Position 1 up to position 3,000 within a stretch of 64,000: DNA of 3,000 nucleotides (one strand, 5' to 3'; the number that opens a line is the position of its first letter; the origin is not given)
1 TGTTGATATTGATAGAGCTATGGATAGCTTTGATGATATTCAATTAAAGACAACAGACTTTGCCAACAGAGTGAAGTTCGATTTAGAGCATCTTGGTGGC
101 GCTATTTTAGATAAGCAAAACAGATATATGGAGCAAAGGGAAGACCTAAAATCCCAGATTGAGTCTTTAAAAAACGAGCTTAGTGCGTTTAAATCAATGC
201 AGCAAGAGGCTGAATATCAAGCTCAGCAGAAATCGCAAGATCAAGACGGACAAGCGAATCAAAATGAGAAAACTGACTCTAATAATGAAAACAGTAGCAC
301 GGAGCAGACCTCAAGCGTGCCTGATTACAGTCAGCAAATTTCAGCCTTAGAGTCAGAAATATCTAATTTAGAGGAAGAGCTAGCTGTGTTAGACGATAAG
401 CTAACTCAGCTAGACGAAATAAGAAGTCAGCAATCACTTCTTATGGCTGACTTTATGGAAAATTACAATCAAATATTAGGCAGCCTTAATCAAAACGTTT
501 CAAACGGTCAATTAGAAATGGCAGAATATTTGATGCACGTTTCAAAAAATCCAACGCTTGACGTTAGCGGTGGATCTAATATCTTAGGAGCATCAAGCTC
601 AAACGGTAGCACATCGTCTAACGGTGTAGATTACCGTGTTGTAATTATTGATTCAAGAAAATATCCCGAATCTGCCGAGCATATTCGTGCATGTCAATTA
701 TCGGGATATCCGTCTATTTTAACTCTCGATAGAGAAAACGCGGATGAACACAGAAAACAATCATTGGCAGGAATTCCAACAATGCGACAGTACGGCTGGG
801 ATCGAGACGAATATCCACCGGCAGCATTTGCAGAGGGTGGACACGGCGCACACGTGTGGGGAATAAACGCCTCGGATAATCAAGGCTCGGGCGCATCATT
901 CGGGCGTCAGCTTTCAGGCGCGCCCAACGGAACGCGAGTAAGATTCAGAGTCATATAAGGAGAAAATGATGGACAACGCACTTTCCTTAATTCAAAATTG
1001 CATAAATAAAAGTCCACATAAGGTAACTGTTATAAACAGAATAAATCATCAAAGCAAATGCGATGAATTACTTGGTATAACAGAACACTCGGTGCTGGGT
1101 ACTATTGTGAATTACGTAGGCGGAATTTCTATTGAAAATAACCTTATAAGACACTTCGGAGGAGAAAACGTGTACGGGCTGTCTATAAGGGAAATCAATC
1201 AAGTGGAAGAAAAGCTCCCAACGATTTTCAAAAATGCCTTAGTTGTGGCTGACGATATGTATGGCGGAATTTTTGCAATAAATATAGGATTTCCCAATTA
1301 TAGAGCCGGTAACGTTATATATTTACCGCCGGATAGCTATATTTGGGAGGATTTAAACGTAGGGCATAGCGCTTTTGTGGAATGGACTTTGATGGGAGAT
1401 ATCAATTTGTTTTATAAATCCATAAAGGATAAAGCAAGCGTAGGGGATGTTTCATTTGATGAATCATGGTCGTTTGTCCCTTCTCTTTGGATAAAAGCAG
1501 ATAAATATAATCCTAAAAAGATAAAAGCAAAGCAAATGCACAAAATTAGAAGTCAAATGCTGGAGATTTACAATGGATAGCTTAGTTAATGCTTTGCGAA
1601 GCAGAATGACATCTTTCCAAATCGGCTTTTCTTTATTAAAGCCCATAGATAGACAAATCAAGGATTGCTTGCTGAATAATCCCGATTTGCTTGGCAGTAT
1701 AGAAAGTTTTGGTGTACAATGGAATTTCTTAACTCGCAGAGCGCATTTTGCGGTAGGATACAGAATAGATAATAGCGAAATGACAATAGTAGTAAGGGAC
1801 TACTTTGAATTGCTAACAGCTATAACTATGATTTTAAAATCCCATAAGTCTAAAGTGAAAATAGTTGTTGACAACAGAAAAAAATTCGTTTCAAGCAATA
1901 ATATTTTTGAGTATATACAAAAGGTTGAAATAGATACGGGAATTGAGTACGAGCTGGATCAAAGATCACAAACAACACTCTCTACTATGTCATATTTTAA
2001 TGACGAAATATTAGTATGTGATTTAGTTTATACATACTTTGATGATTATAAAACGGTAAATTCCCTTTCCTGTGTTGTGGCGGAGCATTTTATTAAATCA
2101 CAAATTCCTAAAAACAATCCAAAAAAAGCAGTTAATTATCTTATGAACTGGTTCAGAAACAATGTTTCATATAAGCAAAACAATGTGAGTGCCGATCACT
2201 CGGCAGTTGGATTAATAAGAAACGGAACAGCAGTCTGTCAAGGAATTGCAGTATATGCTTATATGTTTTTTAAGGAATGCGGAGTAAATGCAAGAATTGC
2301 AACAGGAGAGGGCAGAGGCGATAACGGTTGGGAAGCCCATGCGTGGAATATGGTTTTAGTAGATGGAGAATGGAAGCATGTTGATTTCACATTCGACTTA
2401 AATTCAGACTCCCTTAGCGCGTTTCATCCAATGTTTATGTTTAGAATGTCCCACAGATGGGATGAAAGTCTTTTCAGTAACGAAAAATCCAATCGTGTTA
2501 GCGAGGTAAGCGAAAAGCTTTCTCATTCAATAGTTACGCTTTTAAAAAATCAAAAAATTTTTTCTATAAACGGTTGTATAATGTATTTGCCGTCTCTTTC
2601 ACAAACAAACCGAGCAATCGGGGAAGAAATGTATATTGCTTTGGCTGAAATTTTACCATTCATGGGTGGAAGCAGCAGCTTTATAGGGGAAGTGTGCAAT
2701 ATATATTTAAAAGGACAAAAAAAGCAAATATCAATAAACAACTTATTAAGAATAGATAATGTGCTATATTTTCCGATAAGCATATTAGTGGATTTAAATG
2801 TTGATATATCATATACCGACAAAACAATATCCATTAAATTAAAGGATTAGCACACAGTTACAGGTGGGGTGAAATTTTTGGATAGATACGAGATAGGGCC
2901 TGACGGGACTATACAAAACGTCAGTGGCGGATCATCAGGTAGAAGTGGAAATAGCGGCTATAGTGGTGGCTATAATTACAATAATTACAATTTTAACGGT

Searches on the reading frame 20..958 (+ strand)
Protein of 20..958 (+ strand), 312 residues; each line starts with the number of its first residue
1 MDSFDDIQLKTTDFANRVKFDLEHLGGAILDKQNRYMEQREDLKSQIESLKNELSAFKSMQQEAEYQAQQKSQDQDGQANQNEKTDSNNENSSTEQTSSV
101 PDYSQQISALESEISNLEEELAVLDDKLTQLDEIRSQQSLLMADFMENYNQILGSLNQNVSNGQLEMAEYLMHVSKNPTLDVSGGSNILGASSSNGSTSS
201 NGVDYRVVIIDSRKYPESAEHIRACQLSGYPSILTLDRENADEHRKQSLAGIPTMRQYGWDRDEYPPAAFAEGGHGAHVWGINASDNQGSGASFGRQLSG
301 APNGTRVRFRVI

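Call 10: search_protein_families(library=pfam, proteins=[window:20-958:+])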
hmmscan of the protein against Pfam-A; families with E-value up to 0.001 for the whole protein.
window:20-958:+ (312 aa): 1 family
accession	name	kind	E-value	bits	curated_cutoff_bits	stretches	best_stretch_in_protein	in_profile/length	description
PF14040.12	DNase_NucA_NucB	-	6.8e-06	27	23.8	1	255-305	43-95/100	Deoxyribonuclease NucA/NucB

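Call 84: search_protein_families(library=ncbifam, proteins=[window:20-958:+], max_evalue=0.01)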
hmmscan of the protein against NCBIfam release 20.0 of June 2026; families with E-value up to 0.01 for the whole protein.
window:20-958:+ (312 aa): 9 families
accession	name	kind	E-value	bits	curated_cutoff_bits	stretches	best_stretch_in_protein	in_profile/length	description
NF045487.1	ASRP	equivalog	1.2e-06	27.5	300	1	34-162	344-471/593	archaea-specific SMC-related protein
NF002572.0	PRK02224.1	equivalog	0.0001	20.7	1087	1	33-178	309-455/888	DNA double-strand break repair ATPase Rad50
TIGR02168.1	SMC_prok_B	equivalog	0.00021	19.2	567.35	1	33-157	779-906/1181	chromosome segregation protein SMC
TIGR02169.1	SMC_prok_A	equivalog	0.00071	17.4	729.4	1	32-164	690-826/1165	chromosome segregation protein SMC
NF041034.1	Rad50_Sulf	equivalog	0.0021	16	1000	1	31-162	233-363/872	DNA double-strand break repair ATPase Rad50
NF041035.1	Rad50_Halo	equivalog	0.0024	16.3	1000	1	26-178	309-455/883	DNA double-strand break repair ATPase Rad50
NF045780.1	TrlF_fam_ATP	equivalog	0.0031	16.3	350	1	20-150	498-627/944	TrlF family AAA-like ATPase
TIGR04376.1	TIGR04376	hypoth_equivalog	0.0079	16.2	125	0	28-113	93-179/189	TIGR04376 family protein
TIGR04211.1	SH3_and_anchor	equivalog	0.0079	15.8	65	0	33-133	54-153/198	TIGR04211 family SH3 domain-containing protein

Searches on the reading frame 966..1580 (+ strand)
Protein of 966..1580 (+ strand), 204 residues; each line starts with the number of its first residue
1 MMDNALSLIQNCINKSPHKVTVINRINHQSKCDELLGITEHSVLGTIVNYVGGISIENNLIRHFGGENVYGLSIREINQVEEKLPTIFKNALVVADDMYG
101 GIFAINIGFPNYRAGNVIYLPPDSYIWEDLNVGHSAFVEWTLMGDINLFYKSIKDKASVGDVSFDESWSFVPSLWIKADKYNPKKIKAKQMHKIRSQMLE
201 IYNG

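Call 10: search_protein_families(library=pfam, proteins=[window:966-1580:+])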
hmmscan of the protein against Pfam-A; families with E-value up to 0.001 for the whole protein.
window:966-1580:+ (204 aa): 1 family
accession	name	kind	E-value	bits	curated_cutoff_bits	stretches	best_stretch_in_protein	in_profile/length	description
PF10946.13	DUF2625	-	7.3e-31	107.3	27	1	3-180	9-192/207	Protein of unknown function DUF2625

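Call 84: search_protein_families(library=ncbifam, proteins=[window:966-1580:+], max_evalue=0.01)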
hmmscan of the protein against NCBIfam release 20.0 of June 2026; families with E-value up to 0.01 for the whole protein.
window:966-1580:+ (204 aa): 5 families
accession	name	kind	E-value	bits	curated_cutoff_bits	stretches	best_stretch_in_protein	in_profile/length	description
NF008498.0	PRK11408.1-5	equivalog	6.2e-31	107.3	276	1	3-189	12-202/214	hypothetical protein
NF008494.0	PRK11408.1-1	equivalog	1.6e-23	83.2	278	1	3-201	12-213/216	hypothetical protein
NF008496.0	PRK11408.1-3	equivalog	3.8e-23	82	260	1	3-177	12-197/238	hypothetical protein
NF008495.0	PRK11408.1-2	equivalog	1.6e-15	57.3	363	1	36-157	43-168/210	hypothetical protein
NF008497.0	PRK11408.1-4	equivalog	9e-12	44.7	475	1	16-171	25-184/228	hypothetical protein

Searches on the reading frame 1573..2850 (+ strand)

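Call 10: search_protein_families(library=pfam, proteins=[window:1573-2850:+])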
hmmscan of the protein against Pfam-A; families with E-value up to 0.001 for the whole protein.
window:1573-2850:+ (425 aa): 1 family
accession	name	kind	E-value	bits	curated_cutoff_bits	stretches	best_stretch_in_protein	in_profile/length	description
PF01841.26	Transglut_core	-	1.4e-16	61.2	23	1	179-271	10-107/108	Transglutaminase-like superfamily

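Call 84: search_protein_families(library=ncbifam, proteins=[window:1573-2850:+], max_evalue=0.01)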
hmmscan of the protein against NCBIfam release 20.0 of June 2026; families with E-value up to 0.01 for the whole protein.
window:1573-2850:+ (425 aa): 1 family
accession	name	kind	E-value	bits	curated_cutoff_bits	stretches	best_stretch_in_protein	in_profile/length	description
NF045980.1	MAG6410_fam_LP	equivalog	5.8e-16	58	450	1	192-294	175-281/622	MAG6410 family transglutaminase-related lipoprotein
